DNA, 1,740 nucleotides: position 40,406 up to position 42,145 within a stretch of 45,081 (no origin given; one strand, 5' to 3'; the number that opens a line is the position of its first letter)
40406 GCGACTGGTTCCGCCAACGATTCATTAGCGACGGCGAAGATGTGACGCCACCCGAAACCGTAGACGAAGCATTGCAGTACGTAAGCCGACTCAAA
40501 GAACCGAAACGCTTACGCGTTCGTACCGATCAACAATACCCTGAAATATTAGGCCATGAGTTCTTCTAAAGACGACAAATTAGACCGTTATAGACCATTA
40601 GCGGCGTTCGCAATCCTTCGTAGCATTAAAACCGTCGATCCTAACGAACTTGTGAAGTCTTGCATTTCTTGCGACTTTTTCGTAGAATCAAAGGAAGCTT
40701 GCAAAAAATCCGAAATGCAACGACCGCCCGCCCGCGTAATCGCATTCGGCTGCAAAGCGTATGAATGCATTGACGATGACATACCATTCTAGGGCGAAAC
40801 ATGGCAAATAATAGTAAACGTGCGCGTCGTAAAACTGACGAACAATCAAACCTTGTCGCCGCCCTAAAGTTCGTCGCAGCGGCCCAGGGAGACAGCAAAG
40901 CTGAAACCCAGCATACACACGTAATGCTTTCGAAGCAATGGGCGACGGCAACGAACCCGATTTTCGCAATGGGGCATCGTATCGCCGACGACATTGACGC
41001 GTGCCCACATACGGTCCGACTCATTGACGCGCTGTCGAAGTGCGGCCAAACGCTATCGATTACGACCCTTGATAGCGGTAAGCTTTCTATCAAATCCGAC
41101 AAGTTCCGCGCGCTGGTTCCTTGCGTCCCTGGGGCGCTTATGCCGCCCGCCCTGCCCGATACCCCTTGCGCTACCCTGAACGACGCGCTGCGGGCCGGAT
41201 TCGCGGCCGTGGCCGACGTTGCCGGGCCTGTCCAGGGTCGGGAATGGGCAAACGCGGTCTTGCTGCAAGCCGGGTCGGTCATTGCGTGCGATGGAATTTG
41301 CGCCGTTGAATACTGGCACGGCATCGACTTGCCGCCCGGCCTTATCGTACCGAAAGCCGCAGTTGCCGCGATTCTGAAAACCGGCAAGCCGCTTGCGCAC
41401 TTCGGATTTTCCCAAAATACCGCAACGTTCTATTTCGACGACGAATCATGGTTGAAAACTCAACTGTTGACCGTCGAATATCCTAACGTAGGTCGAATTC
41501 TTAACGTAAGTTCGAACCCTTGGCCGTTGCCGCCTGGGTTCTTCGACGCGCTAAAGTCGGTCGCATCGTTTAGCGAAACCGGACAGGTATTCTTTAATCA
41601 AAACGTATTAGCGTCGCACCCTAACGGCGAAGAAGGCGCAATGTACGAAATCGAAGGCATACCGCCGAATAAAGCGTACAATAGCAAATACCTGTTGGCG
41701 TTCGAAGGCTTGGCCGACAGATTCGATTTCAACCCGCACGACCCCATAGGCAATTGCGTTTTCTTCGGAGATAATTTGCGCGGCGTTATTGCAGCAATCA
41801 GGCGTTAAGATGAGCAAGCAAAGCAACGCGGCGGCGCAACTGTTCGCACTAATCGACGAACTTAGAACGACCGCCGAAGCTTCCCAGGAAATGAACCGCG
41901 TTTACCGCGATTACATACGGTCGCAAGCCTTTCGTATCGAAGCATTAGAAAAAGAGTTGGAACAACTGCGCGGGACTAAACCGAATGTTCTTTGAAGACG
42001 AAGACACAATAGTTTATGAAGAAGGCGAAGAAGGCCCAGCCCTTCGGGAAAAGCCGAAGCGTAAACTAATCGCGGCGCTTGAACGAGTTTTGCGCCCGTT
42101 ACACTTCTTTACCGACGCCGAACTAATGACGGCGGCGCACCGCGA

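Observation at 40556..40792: A 78-aa protein carries the bacterial SSB C-terminal tip DDDIPF without an OB fold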

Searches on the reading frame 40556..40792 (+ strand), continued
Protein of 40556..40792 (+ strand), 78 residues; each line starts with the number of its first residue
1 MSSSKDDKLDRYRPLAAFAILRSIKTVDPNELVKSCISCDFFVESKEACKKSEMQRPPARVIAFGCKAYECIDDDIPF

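Call 44: find_related_loci(query=A1, collection=viral_contigs, flank=10000)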
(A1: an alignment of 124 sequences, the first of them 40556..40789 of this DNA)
Query A1 (78 aa) in viral_contigs; peptide patterns used: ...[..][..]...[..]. (x = any residue, [..] = any of these).
85 stretches matched a pattern; 84 encode a relative of the query (tblastn E <= 1e-3); the best 80 are kept; 80 distinct loci.
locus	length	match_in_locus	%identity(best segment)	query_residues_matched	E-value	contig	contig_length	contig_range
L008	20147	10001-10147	58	29-78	2e-13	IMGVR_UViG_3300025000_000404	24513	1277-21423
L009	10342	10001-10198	43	13-78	2e-13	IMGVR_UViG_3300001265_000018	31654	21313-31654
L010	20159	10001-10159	48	25-78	4e-13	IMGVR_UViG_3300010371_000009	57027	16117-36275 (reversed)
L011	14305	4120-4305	44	16-78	4e-13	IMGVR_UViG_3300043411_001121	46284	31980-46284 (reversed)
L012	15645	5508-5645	60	32-78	5e-13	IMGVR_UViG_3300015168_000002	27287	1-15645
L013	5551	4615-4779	49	22-78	2e-12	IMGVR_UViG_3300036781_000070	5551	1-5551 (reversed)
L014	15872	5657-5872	38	1-78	6e-12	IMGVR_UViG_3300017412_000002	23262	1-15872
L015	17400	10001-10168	39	18-78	1e-11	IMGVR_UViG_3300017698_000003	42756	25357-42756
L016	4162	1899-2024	57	33-78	3e-11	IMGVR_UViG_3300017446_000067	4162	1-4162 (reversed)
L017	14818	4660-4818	54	27-78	3e-11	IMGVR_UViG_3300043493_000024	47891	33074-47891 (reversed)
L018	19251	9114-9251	59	31-78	3e-11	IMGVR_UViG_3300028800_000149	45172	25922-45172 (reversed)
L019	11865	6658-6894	40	1-78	2e-10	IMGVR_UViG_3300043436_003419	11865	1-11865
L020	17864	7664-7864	40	6-78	2e-10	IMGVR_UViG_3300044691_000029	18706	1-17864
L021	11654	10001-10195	42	13-78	2e-10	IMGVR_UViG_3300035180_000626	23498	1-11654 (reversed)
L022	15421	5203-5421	40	11-78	3e-10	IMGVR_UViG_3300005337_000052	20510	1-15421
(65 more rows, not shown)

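Call 45: fold_search(model_id=the predicted structure, library=viral)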
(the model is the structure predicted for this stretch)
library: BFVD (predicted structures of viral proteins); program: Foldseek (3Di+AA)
matches with E <= 10: 32; with E <= 0.001: 1
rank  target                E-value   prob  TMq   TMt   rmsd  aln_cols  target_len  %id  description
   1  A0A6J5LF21            4.3e-04  1.00  0.52  0.54   6.0        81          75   34  Uncharacterized protein [uncultured Caudovirales phage]
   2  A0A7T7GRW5            2.3e-03  1.00  0.53  0.59   6.8        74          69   22  (no name in the UniProt tables at hand)
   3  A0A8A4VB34            2.6e-03  1.00  0.49  0.54   7.1        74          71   23  (no name in the UniProt tables at hand)
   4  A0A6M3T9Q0            3.7e-03  1.00  0.67  0.65   3.9        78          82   22  (no name in the UniProt tables at hand)
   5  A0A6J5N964            5.4e-03  1.00  0.46  0.48   6.0        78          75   24  Uncharacterized protein [uncultured Caudovirales phage]
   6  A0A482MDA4            1.2e-02  1.00  0.46  0.39   5.9        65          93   35  (no name in the UniProt tables at hand)
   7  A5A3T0                2.6e-02  0.98  0.47  0.43   9.8        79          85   26  (no name in the UniProt tables at hand)
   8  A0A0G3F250            3.5e-02  0.90  0.47  0.43  15.3        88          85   24  (no name in the UniProt tables at hand)
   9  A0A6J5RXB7            5.0e-02  0.97  0.51  0.58   4.7        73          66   23  Uncharacterized protein [uncultured Caudovirales phage]
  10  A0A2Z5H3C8            5.3e-02  0.84  0.43  0.44   8.1        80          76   20  Uncharacterized protein [Escherichia phage Halfdan]
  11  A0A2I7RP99            5.7e-02  0.95  0.45  0.50  11.5        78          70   29  (no name in the UniProt tables at hand)
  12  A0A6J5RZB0            6.2e-02  0.89  0.45  0.52  11.4        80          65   20  Uncharacterized protein [uncultured Caudovirales phage]
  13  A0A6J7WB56            6.2e-02  0.89  0.43  0.50  12.1        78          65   24  Uncharacterized protein [uncultured Caudovirales phage]
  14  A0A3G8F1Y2            2.4e-01  0.47  0.40  0.45  12.1        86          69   21  (no name in the UniProt tables at hand)
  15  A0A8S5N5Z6            1.1e+00  0.21  0.26  0.34   3.6        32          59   22  Uncharacterized protein [Siphoviridae sp. ctWDo30]
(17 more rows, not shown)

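Call 55: find_related_loci(query=A2, collection=genome_contigs, flank=10000)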
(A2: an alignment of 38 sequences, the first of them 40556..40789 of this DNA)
Query A2 (78 aa) in genome_contigs; peptide patterns used: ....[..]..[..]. (x = any residue, [..] = any of these).
46 stretches matched a pattern; 1 encode a relative of the query (tblastn E <= 1e-3); 1 distinct loci.
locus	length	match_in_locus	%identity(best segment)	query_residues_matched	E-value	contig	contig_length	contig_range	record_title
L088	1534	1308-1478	48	19-78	8e-13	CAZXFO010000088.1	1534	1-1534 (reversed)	MAG TPA_asm: uncultured Coxiellaceae bacterium isolate binchicken_co84_90 genome assembly, contig: k141_2697571, whole g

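Call 58: find_encoding_contigs(protein=P0145, flank=8000, max_places=2)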
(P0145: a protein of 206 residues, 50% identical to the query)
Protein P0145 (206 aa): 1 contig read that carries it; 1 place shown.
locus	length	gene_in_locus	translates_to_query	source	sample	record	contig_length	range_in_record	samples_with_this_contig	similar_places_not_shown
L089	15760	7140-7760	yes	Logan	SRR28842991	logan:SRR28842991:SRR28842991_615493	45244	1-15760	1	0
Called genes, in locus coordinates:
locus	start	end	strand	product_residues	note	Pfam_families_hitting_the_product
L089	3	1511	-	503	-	?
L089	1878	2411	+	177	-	PF23791:DUF7173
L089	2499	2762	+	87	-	-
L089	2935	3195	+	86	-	-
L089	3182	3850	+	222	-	PF13479:AAA_24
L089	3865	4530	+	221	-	-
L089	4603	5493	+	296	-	-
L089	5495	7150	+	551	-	PF00270:DEAD, PF04851:ResIII, PF00271:Helicase_C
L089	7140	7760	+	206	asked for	-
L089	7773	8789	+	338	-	-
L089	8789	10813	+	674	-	PF01612:DNA_pol_A_exo1, PF00476:DNA_pol_A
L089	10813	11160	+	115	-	PF13392:HNH_3 (weak)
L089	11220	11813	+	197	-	-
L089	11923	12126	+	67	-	-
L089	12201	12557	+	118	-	PF07410:Phage_Gp111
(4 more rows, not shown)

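Call 59: find_encoding_contigs(protein=P0012, flank=8000, max_places=2)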
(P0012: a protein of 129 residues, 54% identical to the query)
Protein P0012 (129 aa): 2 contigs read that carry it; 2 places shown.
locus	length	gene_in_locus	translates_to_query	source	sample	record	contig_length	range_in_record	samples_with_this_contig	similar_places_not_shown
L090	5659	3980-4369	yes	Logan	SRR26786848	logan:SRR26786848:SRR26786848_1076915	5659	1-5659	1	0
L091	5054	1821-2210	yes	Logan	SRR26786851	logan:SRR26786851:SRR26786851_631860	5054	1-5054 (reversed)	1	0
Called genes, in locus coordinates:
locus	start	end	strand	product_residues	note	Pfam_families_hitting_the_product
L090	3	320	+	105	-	?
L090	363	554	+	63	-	-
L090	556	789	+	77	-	-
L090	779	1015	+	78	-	-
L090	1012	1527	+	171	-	PF11672:DUF3268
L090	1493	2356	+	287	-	-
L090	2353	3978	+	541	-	PF00270:DEAD, PF04851:ResIII, PF00271:Helicase_C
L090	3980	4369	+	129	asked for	-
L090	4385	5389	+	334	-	-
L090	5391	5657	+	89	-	?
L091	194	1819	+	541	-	PF00270:DEAD, PF04851:ResIII, PF00271:Helicase_C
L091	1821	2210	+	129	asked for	-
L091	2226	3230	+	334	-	-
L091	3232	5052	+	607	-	?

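Call 104: search_protein_families(library=ncbifam, proteins=[window:40556-40792:+], max_evalue=0.01)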
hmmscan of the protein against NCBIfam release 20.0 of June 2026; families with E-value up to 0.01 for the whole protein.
window:40556-40792:+ (78 aa): 0 families

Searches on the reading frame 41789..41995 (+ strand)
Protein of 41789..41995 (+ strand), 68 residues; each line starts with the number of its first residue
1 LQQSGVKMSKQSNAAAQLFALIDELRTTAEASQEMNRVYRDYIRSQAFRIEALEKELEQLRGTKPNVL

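Call 3: search_protein_families(library=pfam, proteins=[window:41789-41995:+], max_evalue=1)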
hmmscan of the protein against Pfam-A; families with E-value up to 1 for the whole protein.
window:41789-41995:+ (68 aa): 1 family
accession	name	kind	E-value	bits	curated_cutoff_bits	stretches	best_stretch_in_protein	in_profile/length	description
PF11932.13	DUF3450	-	0.0035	17.1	32.6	1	2-66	33-97/241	Protein of unknown function (DUF3450)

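Call 4: search_protein_families(library=phrogs, proteins=[window:41789-41995:+], max_evalue=1)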
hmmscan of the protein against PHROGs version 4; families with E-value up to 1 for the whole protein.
window:41789-41995:+ (68 aa): 7 families
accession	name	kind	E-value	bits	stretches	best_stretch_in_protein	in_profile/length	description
phrog_17837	-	unknown function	0.0062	18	1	9-55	20-64/80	-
phrog_2612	-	unknown function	0.12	13.7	1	14-59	5-50/66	-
phrog_33443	-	unknown function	0.13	13.5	1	20-61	12-53/68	-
phrog_16856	-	unknown function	0.13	13.3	1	43-64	54-75/77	-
phrog_14946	-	unknown function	0.15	13.2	1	29-59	5-35/77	-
phrog_35310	-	unknown function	0.23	12.9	1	10-63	17-67/76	-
phrog_11350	-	unknown function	0.31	12.2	1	15-58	9-52/108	-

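Call 104: search_protein_families(library=ncbifam, proteins=[window:41789-41995:+], max_evalue=0.01)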
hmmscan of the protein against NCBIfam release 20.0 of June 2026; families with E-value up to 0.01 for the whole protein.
window:41789-41995:+ (68 aa): 1 family
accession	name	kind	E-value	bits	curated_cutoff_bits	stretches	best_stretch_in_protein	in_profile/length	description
NF033885.1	conj_TraP_IncI1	equivalog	0.0028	17.4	135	1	8-61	74-127/217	conjugal transfer protein TraP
